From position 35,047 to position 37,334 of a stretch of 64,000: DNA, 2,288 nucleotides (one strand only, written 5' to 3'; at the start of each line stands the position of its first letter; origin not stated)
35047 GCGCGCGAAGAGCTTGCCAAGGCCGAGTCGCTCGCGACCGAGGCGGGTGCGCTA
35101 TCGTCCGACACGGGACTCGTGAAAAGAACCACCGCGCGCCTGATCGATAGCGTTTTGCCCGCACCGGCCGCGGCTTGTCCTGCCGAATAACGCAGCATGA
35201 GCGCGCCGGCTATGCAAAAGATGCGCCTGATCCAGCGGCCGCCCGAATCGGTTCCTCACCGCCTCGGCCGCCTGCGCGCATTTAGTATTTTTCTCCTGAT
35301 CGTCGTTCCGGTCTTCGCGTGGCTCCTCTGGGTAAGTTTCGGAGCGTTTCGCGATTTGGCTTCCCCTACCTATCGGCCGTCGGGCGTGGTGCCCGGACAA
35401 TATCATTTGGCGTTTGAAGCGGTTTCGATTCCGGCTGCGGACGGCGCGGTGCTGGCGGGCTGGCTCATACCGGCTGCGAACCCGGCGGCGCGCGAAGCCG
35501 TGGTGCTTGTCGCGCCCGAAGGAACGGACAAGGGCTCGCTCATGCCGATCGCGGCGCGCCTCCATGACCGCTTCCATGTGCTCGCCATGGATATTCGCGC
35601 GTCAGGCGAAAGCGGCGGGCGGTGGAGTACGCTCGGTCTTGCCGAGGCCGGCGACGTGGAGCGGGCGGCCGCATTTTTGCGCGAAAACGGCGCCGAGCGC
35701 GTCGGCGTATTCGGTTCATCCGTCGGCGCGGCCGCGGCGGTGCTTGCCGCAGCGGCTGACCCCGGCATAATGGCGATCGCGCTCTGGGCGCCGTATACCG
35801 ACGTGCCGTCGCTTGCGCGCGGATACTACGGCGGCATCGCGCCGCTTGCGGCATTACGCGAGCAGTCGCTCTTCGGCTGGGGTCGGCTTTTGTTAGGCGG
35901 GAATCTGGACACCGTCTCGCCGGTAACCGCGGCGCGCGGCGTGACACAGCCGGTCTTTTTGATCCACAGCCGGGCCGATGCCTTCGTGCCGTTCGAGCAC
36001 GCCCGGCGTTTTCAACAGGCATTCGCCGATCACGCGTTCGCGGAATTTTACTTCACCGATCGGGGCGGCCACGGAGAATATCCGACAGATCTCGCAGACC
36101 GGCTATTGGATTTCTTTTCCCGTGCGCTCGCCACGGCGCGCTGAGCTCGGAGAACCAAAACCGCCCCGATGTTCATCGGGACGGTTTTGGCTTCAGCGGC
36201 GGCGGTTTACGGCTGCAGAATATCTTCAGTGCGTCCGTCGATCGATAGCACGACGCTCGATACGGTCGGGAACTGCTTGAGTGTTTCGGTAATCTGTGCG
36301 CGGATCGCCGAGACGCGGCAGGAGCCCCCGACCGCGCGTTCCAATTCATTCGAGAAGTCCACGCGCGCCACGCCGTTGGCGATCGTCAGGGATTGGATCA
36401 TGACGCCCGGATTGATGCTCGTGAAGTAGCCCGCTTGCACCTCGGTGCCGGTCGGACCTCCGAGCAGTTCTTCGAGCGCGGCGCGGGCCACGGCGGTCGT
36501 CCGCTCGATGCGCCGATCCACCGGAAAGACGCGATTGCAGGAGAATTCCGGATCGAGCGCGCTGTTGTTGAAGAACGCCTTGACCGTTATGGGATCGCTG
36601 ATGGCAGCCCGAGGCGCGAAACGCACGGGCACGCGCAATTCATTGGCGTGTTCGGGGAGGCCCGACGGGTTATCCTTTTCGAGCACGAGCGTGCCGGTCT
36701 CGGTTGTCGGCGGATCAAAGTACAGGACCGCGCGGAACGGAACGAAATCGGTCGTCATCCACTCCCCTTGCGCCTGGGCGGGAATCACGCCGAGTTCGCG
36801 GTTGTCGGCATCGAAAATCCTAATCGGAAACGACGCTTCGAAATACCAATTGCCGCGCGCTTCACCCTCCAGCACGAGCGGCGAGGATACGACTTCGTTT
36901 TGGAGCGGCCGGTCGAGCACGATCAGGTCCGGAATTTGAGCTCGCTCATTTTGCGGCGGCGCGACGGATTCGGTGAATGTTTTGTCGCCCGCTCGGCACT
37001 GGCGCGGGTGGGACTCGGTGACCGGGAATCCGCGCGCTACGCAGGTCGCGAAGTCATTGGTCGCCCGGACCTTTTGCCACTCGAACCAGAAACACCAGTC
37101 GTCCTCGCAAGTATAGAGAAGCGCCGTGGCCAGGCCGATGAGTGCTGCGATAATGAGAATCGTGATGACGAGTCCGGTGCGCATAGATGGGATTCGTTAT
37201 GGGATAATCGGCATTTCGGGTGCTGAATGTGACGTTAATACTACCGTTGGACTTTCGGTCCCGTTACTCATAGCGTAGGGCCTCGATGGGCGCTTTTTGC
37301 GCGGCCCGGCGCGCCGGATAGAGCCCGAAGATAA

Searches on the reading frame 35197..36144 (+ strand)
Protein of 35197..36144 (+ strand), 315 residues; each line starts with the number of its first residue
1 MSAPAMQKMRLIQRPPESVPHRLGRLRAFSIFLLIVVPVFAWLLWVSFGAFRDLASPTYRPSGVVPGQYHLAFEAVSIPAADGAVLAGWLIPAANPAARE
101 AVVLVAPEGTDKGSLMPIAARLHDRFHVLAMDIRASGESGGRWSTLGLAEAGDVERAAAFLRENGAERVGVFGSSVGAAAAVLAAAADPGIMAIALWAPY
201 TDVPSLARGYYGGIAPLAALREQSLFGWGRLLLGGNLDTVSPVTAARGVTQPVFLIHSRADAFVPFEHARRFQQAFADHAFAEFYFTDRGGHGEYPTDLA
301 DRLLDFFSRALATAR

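Call 47: search_protein_families(library=pfam, proteins=[window:35197-36144:+], max_evalue=0.001)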
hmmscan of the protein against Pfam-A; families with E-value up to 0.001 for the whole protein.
window:35197-36144:+ (315 aa): 6 families
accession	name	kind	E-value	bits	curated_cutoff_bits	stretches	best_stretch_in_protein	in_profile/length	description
PF12146.15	Hydrolase_4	-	1.3e-07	31.7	27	1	99-205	4-115/239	Serine aminopeptidase, S33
PF00326.27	Peptidase_S9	-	1.3e-06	28.5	22.6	1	126-311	15-210/213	Prolyl oligopeptidase family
PF00561.26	Abhydrolase_1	-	2.5e-06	27.8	25.8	1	123-191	25-94/245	alpha/beta hydrolase fold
PF02129.25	Peptidase_S15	-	4.2e-06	27.1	23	1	126-205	52-134/262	X-Pro dipeptidyl-peptidase (S15 family)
PF20434.5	BD-FAE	-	0.00033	20.7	26.8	0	232-275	171-214/215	BD-FAE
PF01738.24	DLH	-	0.0008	19.5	21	0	159-279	86-173/217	Dienelactone hydrolase family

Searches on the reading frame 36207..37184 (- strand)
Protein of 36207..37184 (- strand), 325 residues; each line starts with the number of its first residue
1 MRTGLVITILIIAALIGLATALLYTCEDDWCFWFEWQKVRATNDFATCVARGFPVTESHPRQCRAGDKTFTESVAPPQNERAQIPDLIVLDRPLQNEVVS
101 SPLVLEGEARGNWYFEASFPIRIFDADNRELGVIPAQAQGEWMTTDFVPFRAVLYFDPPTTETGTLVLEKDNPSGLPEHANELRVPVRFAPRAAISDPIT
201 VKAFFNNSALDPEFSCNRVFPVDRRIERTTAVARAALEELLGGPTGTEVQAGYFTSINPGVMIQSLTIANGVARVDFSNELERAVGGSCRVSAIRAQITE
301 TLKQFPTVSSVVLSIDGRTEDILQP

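Call 47: search_protein_families(library=pfam, proteins=[window:36207-37184:-], max_evalue=0.001)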
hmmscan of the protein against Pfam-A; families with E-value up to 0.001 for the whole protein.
window:36207-37184:- (325 aa): 2 families
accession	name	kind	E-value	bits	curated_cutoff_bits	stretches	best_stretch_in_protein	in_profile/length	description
PF10646.14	Germane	-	6.6e-19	69.1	23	1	218-319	14-115/117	Sporulation and spore germination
PF10648.15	Gmad2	-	1.9e-10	41.4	25.7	1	88-174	2-83/86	Immunoglobulin-like domain of bacterial spore germination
